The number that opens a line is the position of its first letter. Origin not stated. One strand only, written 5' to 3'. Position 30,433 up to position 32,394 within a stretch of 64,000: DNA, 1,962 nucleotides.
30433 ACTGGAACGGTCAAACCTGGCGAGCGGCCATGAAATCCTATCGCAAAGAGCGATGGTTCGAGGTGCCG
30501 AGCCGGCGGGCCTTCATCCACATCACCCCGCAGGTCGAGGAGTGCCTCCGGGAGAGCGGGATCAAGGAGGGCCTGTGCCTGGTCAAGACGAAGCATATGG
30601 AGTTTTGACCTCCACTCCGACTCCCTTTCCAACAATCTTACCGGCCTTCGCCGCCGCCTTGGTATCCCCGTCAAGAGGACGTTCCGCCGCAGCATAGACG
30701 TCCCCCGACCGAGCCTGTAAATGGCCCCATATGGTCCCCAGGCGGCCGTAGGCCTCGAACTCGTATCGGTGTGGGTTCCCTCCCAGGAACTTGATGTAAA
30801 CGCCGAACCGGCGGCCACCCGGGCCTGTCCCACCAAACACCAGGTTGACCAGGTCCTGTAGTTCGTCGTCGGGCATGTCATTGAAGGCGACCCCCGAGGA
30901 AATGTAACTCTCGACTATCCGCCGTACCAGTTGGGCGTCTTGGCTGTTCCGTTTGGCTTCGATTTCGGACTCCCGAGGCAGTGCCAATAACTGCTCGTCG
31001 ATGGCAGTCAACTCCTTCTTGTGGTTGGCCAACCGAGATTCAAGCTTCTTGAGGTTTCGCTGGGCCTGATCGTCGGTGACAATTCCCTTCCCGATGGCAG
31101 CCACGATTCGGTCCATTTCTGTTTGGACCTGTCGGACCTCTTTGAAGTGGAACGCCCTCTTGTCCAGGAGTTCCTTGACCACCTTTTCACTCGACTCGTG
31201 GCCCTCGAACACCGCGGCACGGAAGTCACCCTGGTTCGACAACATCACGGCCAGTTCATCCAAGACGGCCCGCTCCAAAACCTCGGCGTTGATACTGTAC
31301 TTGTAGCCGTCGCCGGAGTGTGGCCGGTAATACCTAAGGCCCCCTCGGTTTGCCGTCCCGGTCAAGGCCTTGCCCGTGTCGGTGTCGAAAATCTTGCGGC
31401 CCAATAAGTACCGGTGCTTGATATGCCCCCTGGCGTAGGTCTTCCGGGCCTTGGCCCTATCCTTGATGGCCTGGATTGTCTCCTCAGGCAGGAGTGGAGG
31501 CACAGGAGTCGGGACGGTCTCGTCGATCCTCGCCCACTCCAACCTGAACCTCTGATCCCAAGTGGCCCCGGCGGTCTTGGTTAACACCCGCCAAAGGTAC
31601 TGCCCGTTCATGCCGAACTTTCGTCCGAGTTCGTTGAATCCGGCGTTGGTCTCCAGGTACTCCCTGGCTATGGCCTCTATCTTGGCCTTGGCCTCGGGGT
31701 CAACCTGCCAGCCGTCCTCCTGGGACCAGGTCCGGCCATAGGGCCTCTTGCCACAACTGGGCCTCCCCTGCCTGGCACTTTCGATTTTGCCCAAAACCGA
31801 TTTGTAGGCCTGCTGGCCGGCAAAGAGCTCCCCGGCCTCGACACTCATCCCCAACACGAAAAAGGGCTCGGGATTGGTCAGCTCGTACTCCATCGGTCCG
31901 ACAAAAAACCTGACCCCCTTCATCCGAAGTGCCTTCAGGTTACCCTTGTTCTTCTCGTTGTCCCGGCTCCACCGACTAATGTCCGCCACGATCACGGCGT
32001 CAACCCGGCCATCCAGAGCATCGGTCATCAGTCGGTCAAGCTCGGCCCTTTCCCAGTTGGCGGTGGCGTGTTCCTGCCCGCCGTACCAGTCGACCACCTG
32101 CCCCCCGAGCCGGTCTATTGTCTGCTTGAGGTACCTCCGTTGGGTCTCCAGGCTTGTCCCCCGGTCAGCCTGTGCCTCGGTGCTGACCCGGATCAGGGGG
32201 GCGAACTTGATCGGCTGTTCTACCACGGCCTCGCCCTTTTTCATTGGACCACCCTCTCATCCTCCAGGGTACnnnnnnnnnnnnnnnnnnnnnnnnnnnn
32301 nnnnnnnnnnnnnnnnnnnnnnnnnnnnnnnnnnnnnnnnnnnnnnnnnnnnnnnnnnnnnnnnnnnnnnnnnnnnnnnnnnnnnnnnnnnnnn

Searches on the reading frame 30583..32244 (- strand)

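Call 69: search_protein_families(library=pfam, proteins=[window:30583-32244:-], max_evalue=0.00001)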
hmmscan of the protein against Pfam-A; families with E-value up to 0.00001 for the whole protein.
window:30583-32244:- (553 aa): 1 family
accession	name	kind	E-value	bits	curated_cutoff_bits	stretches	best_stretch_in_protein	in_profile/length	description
PF00239.26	Resolvase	-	6.2e-13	49.5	23.3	1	18-133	5-116/145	Resolvase, N terminal domain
